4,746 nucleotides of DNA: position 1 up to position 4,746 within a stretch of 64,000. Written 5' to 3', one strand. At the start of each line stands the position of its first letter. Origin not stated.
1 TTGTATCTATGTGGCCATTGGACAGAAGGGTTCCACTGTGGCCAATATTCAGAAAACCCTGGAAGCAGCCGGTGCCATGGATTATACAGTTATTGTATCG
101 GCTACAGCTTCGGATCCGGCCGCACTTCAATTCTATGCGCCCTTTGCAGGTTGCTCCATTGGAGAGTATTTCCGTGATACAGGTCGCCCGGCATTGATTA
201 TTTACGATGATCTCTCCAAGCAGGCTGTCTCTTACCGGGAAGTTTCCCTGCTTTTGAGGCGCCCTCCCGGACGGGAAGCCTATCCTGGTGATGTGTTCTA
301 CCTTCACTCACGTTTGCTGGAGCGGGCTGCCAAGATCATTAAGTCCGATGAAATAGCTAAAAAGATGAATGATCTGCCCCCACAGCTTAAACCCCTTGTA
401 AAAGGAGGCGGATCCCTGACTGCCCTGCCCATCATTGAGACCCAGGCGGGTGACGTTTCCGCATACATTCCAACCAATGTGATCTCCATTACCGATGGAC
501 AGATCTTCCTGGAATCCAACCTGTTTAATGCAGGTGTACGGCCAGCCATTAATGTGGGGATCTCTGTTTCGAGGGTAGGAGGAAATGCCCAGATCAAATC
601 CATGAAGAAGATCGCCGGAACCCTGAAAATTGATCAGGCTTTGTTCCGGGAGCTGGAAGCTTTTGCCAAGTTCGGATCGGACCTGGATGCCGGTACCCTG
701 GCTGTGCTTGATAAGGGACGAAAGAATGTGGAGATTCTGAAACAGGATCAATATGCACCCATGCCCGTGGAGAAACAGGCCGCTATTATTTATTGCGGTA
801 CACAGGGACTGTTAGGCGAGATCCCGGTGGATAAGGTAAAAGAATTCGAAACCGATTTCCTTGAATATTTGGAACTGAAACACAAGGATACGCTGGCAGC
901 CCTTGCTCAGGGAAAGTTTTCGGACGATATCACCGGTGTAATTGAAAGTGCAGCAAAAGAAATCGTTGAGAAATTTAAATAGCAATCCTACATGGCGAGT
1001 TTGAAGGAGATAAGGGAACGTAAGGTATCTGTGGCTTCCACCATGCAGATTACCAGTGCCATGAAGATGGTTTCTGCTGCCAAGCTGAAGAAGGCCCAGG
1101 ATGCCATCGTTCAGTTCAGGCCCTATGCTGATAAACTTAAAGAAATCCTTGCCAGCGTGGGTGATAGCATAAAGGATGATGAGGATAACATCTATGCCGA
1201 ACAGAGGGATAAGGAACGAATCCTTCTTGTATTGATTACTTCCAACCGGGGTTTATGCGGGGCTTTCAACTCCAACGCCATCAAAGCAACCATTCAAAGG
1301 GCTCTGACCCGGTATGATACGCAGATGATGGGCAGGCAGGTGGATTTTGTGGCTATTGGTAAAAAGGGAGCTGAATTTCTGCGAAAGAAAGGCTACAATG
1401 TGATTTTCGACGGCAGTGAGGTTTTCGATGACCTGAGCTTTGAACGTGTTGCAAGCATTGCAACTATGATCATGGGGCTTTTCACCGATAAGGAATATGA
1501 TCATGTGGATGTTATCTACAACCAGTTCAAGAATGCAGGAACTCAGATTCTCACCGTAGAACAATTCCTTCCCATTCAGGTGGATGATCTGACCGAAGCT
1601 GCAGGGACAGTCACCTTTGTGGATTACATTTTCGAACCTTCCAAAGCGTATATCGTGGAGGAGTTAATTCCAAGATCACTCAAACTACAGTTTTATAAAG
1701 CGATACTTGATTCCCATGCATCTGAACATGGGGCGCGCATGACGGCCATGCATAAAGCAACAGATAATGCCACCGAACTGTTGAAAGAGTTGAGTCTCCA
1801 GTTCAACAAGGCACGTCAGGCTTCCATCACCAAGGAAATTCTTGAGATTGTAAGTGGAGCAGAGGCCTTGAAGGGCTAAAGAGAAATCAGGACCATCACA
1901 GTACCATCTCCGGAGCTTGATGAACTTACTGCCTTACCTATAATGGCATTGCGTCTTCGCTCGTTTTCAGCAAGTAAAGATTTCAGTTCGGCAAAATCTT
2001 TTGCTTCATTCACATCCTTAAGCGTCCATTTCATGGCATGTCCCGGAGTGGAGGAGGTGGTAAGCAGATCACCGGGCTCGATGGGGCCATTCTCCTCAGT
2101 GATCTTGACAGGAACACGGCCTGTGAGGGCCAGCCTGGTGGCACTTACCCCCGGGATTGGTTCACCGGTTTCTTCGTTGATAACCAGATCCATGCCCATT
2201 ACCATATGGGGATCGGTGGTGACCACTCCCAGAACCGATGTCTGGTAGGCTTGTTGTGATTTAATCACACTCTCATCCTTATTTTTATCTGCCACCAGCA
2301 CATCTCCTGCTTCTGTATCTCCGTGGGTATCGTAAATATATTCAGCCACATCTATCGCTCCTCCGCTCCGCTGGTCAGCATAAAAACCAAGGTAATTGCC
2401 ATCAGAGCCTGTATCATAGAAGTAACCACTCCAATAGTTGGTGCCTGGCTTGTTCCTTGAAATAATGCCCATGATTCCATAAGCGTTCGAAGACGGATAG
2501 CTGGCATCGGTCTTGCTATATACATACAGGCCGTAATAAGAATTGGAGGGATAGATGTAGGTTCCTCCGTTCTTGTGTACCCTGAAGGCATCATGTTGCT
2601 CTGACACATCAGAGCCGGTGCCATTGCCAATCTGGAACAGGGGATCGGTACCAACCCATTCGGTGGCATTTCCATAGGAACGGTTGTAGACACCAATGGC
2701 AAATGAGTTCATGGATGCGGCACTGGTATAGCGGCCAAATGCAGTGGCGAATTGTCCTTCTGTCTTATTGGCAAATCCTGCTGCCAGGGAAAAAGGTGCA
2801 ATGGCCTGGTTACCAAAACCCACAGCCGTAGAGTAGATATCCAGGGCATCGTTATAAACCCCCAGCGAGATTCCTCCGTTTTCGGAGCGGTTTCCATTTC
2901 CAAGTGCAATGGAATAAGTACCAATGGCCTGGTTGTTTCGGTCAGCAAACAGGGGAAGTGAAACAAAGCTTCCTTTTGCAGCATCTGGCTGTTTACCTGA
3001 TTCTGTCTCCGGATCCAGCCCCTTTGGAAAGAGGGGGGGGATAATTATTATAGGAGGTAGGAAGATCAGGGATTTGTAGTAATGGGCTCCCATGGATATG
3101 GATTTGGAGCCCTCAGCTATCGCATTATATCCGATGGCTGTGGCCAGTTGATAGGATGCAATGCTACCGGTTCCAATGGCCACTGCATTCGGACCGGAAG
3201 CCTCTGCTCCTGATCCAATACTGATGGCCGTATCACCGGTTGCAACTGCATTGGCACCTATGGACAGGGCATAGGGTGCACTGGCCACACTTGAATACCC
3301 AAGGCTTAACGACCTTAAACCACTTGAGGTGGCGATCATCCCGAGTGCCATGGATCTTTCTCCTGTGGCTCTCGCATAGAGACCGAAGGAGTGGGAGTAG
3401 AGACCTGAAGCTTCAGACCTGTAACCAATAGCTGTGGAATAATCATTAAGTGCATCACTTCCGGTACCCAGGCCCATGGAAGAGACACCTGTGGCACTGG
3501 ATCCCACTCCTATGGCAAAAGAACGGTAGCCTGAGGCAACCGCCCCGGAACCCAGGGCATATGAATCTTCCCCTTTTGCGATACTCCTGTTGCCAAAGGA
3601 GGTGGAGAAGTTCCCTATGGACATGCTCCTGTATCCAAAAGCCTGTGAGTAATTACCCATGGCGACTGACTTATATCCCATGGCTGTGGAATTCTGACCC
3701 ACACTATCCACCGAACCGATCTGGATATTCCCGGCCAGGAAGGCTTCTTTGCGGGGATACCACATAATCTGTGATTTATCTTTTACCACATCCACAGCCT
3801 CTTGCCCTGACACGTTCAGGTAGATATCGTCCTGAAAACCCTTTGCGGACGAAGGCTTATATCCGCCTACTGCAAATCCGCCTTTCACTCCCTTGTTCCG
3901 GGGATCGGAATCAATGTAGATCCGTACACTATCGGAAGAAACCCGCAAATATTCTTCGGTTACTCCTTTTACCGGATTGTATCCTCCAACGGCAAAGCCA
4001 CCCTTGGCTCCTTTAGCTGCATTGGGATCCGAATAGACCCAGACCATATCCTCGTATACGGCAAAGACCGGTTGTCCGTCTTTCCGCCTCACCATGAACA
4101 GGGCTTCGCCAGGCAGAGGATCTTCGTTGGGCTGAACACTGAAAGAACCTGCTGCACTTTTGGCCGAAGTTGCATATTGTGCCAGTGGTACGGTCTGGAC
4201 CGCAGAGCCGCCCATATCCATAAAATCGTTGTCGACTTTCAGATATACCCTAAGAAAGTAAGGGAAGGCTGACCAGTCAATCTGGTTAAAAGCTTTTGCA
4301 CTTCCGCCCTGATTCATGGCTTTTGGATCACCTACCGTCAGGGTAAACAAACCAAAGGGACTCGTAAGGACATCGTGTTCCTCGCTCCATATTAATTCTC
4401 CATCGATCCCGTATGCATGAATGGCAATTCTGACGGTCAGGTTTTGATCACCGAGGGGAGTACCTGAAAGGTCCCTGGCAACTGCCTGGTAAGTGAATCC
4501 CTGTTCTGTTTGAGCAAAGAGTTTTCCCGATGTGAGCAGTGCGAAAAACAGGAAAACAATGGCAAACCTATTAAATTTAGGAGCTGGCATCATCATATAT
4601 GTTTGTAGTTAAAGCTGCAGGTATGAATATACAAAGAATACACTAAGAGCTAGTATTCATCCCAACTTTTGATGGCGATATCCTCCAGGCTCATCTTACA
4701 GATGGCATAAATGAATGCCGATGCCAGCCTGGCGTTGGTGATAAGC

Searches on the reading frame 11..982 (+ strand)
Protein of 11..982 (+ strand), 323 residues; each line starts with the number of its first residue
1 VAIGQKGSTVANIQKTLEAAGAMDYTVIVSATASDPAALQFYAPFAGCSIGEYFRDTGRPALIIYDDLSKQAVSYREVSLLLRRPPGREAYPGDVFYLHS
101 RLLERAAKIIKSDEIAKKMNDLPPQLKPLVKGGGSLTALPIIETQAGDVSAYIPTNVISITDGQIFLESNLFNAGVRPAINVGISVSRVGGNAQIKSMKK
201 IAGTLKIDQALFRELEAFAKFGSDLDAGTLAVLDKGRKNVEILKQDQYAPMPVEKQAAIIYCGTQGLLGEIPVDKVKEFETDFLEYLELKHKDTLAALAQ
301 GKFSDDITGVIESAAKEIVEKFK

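Call 75: search_protein_families(library=pfam, proteins=[window:11-982:+], max_evalue=0.00001)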
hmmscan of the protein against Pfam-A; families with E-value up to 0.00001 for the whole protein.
window:11-982:+ (323 aa): 2 families
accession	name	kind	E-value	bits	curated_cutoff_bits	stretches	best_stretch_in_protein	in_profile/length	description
PF00006.31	ATP-synt_ab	-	2.8e-58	197.5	29.5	1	2-187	48-213/213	ATP synthase alpha/beta family, nucleotide-binding domain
PF00306.32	ATP-synt_ab_C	-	2.3e-42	144.7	27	1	194-317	1-125/126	ATP synthase alpha/beta chain, C terminal domain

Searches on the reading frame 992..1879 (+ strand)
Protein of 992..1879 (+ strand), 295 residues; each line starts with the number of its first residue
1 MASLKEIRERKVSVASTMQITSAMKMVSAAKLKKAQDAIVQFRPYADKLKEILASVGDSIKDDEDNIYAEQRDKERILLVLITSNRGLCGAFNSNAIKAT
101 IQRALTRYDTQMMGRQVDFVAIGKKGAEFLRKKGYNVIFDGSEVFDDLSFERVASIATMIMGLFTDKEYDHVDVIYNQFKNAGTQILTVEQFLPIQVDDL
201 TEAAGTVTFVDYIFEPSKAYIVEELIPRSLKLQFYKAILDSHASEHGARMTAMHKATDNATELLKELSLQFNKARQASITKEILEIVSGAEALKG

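Call 75: search_protein_families(library=pfam, proteins=[window:992-1879:+], max_evalue=0.00001)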
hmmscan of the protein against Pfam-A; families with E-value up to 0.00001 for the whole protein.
window:992-1879:+ (295 aa): 1 family
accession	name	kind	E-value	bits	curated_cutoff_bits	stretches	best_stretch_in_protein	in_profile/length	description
PF00231.24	ATP-synt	-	7.8e-98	328.1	39.9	1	3-293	1-285/285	ATP synthase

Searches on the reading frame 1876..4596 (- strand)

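Call 75: search_protein_families(library=pfam, proteins=[window:1876-4596:-], max_evalue=0.00001)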
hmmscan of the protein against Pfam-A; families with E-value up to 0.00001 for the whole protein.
window:1876-4596:- (906 aa): 1 family
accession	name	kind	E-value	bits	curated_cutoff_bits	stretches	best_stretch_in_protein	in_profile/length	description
PF05658.19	YadA_head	-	9.3e-40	134.6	25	1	340-366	1-27/27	YadA head domain repeat (2 copies)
